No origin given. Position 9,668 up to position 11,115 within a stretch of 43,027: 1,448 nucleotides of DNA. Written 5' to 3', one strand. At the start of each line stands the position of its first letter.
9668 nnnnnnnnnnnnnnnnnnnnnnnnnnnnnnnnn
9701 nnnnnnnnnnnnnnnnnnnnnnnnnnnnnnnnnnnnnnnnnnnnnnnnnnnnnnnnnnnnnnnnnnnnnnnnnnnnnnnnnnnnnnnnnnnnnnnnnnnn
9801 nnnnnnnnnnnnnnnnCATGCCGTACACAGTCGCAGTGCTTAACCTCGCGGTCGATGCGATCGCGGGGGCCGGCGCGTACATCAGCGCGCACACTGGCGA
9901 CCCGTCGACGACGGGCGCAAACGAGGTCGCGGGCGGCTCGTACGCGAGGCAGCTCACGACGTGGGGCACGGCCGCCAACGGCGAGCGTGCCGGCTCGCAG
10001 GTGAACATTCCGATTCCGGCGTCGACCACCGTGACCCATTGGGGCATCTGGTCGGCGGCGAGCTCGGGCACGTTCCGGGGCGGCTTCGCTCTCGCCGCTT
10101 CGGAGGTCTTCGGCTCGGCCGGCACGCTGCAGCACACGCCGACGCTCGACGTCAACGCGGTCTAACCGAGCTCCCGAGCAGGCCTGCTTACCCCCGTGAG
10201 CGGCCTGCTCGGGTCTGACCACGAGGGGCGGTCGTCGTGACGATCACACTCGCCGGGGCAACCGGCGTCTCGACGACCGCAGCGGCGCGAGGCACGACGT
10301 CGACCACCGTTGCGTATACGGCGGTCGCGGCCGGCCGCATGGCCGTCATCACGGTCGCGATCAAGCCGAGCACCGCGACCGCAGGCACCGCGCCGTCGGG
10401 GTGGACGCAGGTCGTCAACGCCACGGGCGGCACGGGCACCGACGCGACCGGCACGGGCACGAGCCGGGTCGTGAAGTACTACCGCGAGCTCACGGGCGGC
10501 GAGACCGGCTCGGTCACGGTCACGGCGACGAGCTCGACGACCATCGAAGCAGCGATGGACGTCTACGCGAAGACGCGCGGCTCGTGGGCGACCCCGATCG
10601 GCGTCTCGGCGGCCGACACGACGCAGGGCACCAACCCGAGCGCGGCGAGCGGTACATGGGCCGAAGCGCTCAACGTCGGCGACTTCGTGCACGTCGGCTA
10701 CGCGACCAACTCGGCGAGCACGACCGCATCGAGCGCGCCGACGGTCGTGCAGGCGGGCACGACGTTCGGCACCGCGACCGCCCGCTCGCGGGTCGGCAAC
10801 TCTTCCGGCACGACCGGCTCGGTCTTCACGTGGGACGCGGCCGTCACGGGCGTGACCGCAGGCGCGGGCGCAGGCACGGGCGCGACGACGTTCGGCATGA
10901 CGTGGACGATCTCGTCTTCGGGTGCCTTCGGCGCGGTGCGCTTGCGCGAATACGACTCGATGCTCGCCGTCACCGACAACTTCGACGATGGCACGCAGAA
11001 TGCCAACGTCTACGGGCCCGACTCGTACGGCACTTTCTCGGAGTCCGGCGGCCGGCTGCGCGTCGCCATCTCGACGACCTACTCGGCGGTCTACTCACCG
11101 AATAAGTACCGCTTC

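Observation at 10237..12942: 901-aa protein between the capsid and connector genes, with about 20 tandem 20-aa Ala/Thr/Arg repeats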

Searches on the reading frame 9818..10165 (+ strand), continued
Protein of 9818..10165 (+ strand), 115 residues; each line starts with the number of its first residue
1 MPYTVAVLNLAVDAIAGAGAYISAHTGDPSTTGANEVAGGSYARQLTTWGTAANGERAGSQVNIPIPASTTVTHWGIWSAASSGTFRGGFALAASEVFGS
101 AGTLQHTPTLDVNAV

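Call 95: find_homologous_proteins(query=window:9818-10162:+, max_evalue=0.00001)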
Query window:9818-10162:+ (115 aa): 329 proteins with E <= 0.00001 among 455 candidates; the best 120 are listed.
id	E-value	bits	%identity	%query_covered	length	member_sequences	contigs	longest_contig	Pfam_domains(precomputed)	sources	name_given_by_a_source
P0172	6.2e-62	225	93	100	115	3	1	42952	PF23140.2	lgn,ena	-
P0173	2.6e-60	220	92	100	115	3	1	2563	PF23140.2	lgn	-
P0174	1.7e-57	210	89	99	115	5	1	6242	PF23140.2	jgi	jgi:hypothetical protein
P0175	9.5e-57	208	87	100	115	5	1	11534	PF23140.2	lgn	-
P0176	6.9e-55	202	85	99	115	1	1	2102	PF23140.2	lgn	-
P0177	1.5e-48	182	76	98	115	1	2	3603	PF23140.2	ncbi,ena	-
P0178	1.8e-47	178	79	94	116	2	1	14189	PF23140.2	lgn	-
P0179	7.0e-47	176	76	99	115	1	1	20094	PF23140.2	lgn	-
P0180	8.4e-47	176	75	100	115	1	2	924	PF23140.2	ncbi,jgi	jgi:hypothetical protein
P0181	1.8e-46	175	73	100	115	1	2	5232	PF23140.2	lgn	-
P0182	3.2e-46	174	74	98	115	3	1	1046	PF23140.2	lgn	-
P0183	4.7e-46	174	77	94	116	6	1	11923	PF23140.2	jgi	-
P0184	4.7e-46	174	72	100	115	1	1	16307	PF23140.2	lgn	-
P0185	1.0e-45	173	74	100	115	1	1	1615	PF23140.2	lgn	-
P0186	2.2e-45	171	76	98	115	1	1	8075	PF23140.2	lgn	-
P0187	2.8e-45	171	71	99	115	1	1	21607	PF23140.2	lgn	-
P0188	3.0e-45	171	72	100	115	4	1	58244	PF23140.2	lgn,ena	-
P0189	5.1e-45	170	72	100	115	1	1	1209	PF23140.2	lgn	-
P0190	6.2e-45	170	73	98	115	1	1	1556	PF23140.2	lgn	-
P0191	6.2e-45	170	70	100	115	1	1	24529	PF23140.2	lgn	-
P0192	1.2e-44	169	72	98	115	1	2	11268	PF23140.2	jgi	jgi:hypothetical protein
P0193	1.3e-44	169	72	98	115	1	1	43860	PF23140.2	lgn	-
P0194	1.7e-44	169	73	97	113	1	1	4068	PF23140.2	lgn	-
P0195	2.0e-44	168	72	98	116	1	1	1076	PF23140.2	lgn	-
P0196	2.1e-44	168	70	100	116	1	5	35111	PF23140.2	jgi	jgi:hypothetical protein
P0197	2.5e-44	168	72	100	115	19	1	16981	PF23140.2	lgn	-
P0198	4.5e-44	167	71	98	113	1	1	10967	PF23140.2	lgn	-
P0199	5.2e-44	167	73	98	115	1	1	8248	PF23140.2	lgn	-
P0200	5.7e-44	167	71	100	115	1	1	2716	PF23140.2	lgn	-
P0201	6.0e-44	167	74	99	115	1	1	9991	PF23140.2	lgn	-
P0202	6.7e-44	167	70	100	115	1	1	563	PF23140.2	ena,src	-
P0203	1.5e-43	166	72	98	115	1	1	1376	PF23140.2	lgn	-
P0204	1.7e-43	165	70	98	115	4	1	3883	PF23140.2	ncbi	-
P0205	4.1e-43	164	69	100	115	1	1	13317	PF23140.2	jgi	jgi:hypothetical protein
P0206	4.3e-43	164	69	98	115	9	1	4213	PF23140.2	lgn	-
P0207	5.2e-43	164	71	98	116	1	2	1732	PF23140.2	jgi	jgi:hypothetical protein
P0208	5.3e-43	164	70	100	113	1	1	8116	PF23140.2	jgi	jgi:hypothetical protein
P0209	5.4e-43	164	67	100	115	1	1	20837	PF23140.2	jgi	jgi:hypothetical protein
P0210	9.7e-43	163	72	99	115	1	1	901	PF23140.2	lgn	-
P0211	1.5e-42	162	77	91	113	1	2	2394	PF23140.2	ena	-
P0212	1.8e-42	162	76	93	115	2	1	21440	PF23140.2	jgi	jgi:hypothetical protein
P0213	1.9e-42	162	72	97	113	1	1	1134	PF23140.2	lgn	-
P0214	3.6e-42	161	70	99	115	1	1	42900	PF23140.2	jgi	jgi:hypothetical protein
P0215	7.7e-42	160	77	90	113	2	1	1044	PF23140.2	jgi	-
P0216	1.7e-41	159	77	82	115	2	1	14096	PF23140.2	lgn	-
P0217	2.4e-41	159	72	96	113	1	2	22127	PF23140.2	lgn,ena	-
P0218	2.6e-41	158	65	98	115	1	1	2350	PF23140.2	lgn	-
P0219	2.7e-41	158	72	96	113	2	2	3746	PF23140.2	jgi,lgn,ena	-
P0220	3.7e-41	158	69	100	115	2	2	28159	PF23140.2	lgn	-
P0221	4.9e-41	157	69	94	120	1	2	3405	PF23140.2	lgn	-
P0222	5.6e-41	157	71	96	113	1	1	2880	PF23140.2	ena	-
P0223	6.1e-41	157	71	97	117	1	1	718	PF23140.2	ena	-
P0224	6.5e-41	157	67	98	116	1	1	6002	PF23140.2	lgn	-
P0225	7.0e-41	157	68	99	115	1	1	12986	PF23140.2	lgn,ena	-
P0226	1.3e-40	156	67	98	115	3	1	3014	PF23140.2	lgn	-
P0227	1.4e-40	156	73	94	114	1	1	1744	PF23140.2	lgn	-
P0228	2.0e-40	156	73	83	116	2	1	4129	PF23140.2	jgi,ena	-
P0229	2.3e-40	155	67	99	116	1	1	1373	PF23140.2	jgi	jgi:hypothetical protein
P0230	2.5e-40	155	68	99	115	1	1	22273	PF23140.2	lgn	-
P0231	3.2e-40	155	74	89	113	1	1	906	PF23140.2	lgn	-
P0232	3.5e-40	155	72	96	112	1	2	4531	PF23140.2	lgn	-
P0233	3.7e-40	155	66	99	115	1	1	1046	PF23140.2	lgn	-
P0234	4.1e-40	155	71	97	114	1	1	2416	PF23140.2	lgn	-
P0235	4.7e-40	154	71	96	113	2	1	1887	PF23140.2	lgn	-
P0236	6.8e-40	154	70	97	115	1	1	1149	PF23140.2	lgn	-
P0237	1.0e-39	153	70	99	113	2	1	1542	PF23140.2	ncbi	-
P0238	1.3e-39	153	71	96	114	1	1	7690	PF23140.2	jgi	jgi:hypothetical protein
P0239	1.7e-39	153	68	97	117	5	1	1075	PF23140.2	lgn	-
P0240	1.9e-39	152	72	92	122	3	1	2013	PF23140.2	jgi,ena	-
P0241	2.0e-39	152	71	94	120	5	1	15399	PF23140.2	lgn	-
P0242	2.1e-39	152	66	98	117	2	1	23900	PF23140.2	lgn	-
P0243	2.8e-39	152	71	96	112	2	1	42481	PF23140.2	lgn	-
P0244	2.9e-39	152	69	93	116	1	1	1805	PF23140.2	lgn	-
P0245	3.5e-39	152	65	99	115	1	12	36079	PF23140.2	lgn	-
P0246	3.7e-39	151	66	98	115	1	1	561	PF23140.2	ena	-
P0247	4.2e-39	151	66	98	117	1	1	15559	PF23140.2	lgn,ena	-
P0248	4.4e-39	151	65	98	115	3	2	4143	PF23140.2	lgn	-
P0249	6.4e-39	151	65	98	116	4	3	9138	PF23140.2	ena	-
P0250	7.0e-39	151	71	97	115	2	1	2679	PF23140.2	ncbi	-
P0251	7.2e-39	151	66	98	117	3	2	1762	PF23140.2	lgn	-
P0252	1.0e-38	150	66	99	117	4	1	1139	PF23140.2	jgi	-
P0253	1.1e-38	150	63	98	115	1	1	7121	PF23140.2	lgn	-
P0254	1.2e-38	150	67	99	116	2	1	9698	PF23140.2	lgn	-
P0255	1.3e-38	150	66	99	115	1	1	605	PF23140.2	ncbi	-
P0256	1.6e-38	149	71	91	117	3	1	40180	PF23140.2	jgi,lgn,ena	-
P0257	3.2e-38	148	66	99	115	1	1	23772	PF23140.2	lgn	-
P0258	4.1e-38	148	65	98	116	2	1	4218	PF23140.2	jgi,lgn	jgi:hypothetical protein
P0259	4.6e-38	148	68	96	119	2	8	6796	PF23140.2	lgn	-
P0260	4.8e-38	148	66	100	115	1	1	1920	PF23140.2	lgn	-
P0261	6.2e-38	148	66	97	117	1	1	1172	PF23140.2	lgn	-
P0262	6.7e-38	147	70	95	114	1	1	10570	PF23140.2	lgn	-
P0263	9.8e-38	147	64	98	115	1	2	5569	PF23140.2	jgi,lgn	jgi:hypothetical protein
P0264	1.0e-37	147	65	98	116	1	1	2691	PF23140.2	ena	-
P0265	1.1e-37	147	63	100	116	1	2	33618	PF23140.2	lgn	-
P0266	1.3e-37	147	65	98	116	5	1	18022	PF23140.2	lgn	-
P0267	1.4e-37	146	67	94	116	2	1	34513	PF23140.2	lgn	-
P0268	1.5e-37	146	68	98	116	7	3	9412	PF23140.2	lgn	-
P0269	1.8e-37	146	65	100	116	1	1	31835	PF23140.2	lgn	-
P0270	2.5e-37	146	64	98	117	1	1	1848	PF23140.2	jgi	jgi:hypothetical protein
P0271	3.3e-37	145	59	98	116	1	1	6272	PF23140.2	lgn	-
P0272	7.8e-37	144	66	99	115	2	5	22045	PF23140.2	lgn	-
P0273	8.6e-37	144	62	98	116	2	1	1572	PF23140.2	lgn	-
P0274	8.7e-37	144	65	96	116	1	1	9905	PF23140.2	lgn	-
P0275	1.0e-36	144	63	98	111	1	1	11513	PF23140.2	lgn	-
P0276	1.0e-36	144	60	98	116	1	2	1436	PF23140.2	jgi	jgi:hypothetical protein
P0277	1.3e-36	143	68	97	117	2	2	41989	PF23140.2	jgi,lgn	jgi:hypothetical protein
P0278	1.5e-36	143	63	98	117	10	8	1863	PF23140.2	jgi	jgi:hypothetical protein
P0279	1.7e-36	143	65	98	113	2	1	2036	PF23140.2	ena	-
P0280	1.9e-36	143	67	96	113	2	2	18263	PF23140.2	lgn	-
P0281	2.2e-36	143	67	99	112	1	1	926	PF23140.2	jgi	jgi:hypothetical protein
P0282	2.3e-36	142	65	96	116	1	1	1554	PF23140.2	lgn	-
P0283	2.7e-36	142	61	100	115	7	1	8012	PF23140.2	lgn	-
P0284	2.8e-36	142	70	97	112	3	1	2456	PF23140.2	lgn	-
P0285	3.6e-36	142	64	98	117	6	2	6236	PF23140.2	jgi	jgi:hypothetical protein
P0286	3.6e-36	142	70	90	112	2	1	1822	PF23140.2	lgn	-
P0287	3.8e-36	142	60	98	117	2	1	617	PF23140.2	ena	-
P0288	4.2e-36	142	67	96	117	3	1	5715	PF23140.2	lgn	-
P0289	4.6e-36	141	62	98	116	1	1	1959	PF23140.2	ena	-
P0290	4.6e-36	141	63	100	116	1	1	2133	PF23140.2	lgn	-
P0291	4.8e-36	141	70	97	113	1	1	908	PF23140.2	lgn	-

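Call 96: find_encoding_contigs(protein=P0172, flank=5000, max_places=1)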
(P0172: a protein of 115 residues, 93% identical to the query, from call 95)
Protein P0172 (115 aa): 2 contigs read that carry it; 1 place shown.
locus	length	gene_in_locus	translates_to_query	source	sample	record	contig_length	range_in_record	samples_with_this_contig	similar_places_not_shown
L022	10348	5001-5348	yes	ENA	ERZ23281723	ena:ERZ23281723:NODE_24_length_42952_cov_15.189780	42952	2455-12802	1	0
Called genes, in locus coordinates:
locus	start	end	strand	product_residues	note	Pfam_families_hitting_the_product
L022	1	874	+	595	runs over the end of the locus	-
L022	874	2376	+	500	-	PF05133:SPP1_portal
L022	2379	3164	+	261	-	PF25310:VG15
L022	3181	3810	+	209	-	-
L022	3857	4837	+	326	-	PF25209:Phage_capsid_4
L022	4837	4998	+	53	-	-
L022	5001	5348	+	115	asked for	PF23140:Gp80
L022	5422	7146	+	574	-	-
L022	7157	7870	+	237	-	-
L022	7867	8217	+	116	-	PF05521:Phage_HCP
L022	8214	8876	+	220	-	-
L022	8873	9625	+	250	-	-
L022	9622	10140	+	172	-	PF23359:Lsr2_DNA-bd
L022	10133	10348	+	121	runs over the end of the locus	PF04883:HK97-gp10_like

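Call 97: find_encoding_contigs(protein=P0193, flank=5000, max_places=1)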
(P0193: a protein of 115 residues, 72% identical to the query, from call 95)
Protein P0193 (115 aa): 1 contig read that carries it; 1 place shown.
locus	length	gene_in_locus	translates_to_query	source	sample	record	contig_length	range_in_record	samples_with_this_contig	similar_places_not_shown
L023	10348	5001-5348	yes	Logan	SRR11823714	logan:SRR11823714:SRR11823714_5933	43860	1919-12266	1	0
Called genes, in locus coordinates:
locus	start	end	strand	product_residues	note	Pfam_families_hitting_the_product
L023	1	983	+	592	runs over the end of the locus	-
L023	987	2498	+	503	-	PF05133:SPP1_portal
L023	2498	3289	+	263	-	PF25310:VG15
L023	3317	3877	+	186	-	-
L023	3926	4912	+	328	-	-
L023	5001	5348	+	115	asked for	PF23140:Gp80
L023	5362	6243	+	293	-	-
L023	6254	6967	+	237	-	-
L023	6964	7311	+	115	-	PF05521:Phage_HCP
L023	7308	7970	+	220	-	-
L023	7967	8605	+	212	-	PF05050:Methyltransf_21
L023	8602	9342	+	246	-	-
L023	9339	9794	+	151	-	-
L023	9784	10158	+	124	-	-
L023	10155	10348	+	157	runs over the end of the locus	PF11367:Tail_completion_gp17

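Call 98: find_encoding_contigs(protein=P0188, flank=5000, max_places=1)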
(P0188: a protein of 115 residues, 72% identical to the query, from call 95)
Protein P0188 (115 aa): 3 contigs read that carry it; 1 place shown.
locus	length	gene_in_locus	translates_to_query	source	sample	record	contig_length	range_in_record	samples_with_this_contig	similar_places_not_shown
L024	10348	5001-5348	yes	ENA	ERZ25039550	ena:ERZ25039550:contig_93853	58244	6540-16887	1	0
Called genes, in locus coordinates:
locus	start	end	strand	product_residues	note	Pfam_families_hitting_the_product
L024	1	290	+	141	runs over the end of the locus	-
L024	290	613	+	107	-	PF25311:WDGH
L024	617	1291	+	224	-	-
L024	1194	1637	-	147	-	-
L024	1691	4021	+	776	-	-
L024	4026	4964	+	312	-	-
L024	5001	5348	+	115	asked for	PF23140:Gp80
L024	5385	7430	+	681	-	-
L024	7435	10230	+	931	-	-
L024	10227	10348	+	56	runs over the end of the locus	-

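Call 112: predict_structure(alignment_id=A4)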
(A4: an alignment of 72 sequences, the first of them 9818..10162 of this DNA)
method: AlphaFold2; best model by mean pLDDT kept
length: 115 residues; sequences in the alignment: 72
mean_pLDDT: 94.2   pTM: 0.85
mean pLDDT of the five models: 94.2, 94.0, 93.9, 90.8, 89.5
residues with pLDDT >= 90: 102; 70-90: 12; 50-70: 1; < 50: 0
segments of 3 or more residues with pLDDT < 50: none
pLDDT, mean of each block of 10 residues (from residue 1): 92 97 97 89 92 96 95 97 94 95 96 85
secondary structure, 60 per line:
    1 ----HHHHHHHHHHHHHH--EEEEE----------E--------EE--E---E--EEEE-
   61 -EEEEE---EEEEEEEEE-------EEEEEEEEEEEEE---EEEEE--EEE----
elements in order: H5-18 E21-25 E56-59 E62-66 E70-78 E86-98 E102-106 E109-111

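Call 114: fold_search(model_id=the predicted structure, library=pdb)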
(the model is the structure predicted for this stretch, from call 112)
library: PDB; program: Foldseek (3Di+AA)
matches with E <= 10: 209; with E <= 0.001: 5
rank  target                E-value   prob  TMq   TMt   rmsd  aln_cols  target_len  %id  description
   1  9mt4_L                1.1e-07  1.00  0.75  0.80   2.5       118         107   24  Connector structure of phage JohannRWettstein (Bas63) (released 2025-11-19)
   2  9mt4_K                1.2e-07  1.00  0.75  0.80   2.5       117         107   25  Connector structure of phage JohannRWettstein (Bas63) (released 2025-11-19)
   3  9c39_K                1.8e-06  1.00  0.78  0.82   2.3       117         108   24  Bacteriophage Sf14 neck C6 reconstruction (released 2025-02-05)
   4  9mt4_M                7.0e-06  1.00  0.70  0.78   3.0       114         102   24  Connector structure of phage JohannRWettstein (Bas63) (released 2025-11-19)
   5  9mt4_I                1.2e-04  1.00  0.68  0.80   2.9       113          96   23  Connector structure of phage JohannRWettstein (Bas63) (released 2025-11-19)
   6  8jou_a                1.2e-03  1.00  0.57  0.49   7.6       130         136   28  Fiber I and fiber-tail-adaptor of phage GP4 (released 2024-01-03)
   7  9fko_A                2.3e-02  1.00  0.56  0.40   5.9       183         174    9  Arm segment of bacteriophage phi812 (released 2025-06-18)
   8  9h4p_BD               1.9e-01  0.87  0.45  0.08   7.2       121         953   18  Tail of full Haloferax tailed virus 1 (released 2025-08-27)
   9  3but                  1.1e+00  0.23  0.32  0.30   5.5        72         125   12  Crystal structure of protein Af_0446 from Archaeoglobus fulgidus (released 2008-01-15)
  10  7ckm_A                1.6e+00  0.04  0.17  0.03  12.0        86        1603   10  Structure of Machupo virus polymerase bound to Z matrix protein (monomeric complex) (released 2021-05-05)
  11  3mnm_C                1.6e+00  0.03  0.15  0.16  13.6       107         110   12  Crystal structure of GAE domain of GGA2p from Saccharomyces cerevisiae (released 2010-09-08)
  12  3gd7_B                1.7e+00  0.03  0.20  0.10  12.6       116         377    7  Crystal structure of human NBD2 complexed with N6-Phenylethyl-ATP (P-ATP) (released 2010-03-02)
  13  6ooz_B                2.0e+00  0.02  0.16  0.14  12.6       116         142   13  Asymmetric hTNF-alpha (released 2019-12-25)
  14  6pdm                  2.4e+00  0.21  0.30  0.07   5.2        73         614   12  Crystal structure of Human Protein Arginine Methyltransferase 9 (PRMT9) (released 2019-07-31)
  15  8rbk                  2.5e+00  0.28  0.31  0.06   4.4        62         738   18  Bos taurus PRMT9 in the presence of SAH (released 2024-12-11)
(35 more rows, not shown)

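Call 120: search_protein_families(library=pfam, proteins=[L022:5422-7143:+, L023:5362-6240:+, L024:5385-7427:+, L018:5463-7925:+, L014:4760-5959:+, L021:3873-4952:+, L020:3865-4875:+, L015:6357-7424:+], max_evalue=0.01)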
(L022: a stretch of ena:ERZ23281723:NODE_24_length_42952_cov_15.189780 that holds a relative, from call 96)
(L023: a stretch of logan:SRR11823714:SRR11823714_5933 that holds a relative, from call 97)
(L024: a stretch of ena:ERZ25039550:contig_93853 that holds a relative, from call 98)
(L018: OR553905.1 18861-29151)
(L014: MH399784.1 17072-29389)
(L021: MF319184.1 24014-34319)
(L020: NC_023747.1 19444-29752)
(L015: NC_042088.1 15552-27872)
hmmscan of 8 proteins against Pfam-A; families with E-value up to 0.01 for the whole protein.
L022:5422-7143:+ (574 aa): 0 families

L023:5362-6240:+ (293 aa): 0 families

L024:5385-7427:+ (681 aa): 0 families

L018:5463-7925:+ (821 aa): 1 family
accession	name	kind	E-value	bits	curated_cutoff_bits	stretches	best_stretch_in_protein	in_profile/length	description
PF03009.23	GDPD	-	7.5e-11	43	23.6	1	237-307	1-69/244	Glycerophosphoryl diester phosphodiesterase family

L014:4760-5959:+ (400 aa): 0 families

L021:3873-4952:+ (360 aa): 1 family
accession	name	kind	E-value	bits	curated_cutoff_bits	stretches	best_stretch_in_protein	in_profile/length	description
PF21722.4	Gly_rich_2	-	2.2e-18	67.5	24.3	1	192-358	7-226/226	Glycine-rich domain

L020:3865-4875:+ (337 aa): 2 families
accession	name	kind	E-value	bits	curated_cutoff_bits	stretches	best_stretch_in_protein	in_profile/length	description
PF21722.4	Gly_rich_2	-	6.3e-21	75.9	24.3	1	160-336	2-226/226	Glycine-rich domain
PF20923.2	COMMD9_HN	-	0.0072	17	27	0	102-133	13-44/75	COMMD9, helical N-terminal domain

L015:6357-7424:+ (356 aa): 0 families

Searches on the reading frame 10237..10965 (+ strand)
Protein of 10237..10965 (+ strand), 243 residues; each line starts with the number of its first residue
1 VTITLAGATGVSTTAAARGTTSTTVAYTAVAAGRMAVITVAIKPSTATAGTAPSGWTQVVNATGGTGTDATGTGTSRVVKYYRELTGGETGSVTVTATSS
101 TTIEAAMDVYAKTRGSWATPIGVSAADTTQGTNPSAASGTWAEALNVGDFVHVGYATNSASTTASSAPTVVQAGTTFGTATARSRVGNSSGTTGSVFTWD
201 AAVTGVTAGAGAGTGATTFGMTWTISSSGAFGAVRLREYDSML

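Call 47: find_homologous_proteins(query=A2, max_evalue=0.001)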
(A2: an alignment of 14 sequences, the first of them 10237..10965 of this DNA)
Query A2 (14 sequences) (243 aa, profile of the alignment): 14 proteins with E <= 0.001 among 8000 candidates.
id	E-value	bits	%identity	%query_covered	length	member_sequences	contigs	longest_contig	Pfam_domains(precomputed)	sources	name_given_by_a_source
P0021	1.1e-56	210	34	70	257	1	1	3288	-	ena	-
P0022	2.9e-56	209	33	72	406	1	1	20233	-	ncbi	-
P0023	9.8e-20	89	26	33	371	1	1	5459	-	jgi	jgi:hypothetical protein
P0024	2.7e-19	88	29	77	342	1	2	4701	-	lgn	-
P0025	1.1e-14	73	30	38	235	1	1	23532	-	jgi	jgi:hypothetical protein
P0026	1.2e-14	73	31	37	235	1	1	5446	-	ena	-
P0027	2.8e-14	71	30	38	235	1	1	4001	-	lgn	-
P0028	1.3e-10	59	-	-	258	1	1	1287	-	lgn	-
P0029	3.3e-9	55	28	28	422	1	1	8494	-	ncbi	-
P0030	2.4e-7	49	32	79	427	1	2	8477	-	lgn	-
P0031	1.1e-6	47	39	24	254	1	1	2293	-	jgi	jgi:hypothetical protein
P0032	2.8e-6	45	-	-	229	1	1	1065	-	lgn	-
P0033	3.8e-5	41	67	6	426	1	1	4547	-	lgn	-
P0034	2.2e-4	39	38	11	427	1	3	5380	-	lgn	-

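Call 57: search_protein_representatives(alignment_id=A2)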
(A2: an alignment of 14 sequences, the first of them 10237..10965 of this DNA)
Query: 14 sequences, 237 profile positions. Proteins with E-value up to 0.001 (for the whole library): 3247; up to 1e-10: 2025; up to 1e-30: 437. The best 150 are listed.
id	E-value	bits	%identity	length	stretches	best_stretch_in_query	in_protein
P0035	3.8e-117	406.4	-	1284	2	3-235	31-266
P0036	9.9e-113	392.0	-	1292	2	2-235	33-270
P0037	2.0e-108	377.9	-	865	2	3-235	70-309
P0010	9.3e-95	333.1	-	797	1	1-236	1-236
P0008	1.8e-93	329.0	-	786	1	1-236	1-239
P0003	1.5e-90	319.4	-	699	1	1-235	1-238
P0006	2.4e-90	318.7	-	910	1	1-236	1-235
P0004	7.5e-90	317.1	-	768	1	1-236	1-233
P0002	4.4e-87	308.0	-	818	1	1-236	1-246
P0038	1.3e-83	296.7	-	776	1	1-236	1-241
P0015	6.7e-83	294.3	-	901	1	1-236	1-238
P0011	7.4e-82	290.9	-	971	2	1-236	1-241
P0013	1.0e-81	290.5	-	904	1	1-236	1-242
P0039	1.9e-81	289.5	-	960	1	1-236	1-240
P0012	7.6e-81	287.6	-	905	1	1-236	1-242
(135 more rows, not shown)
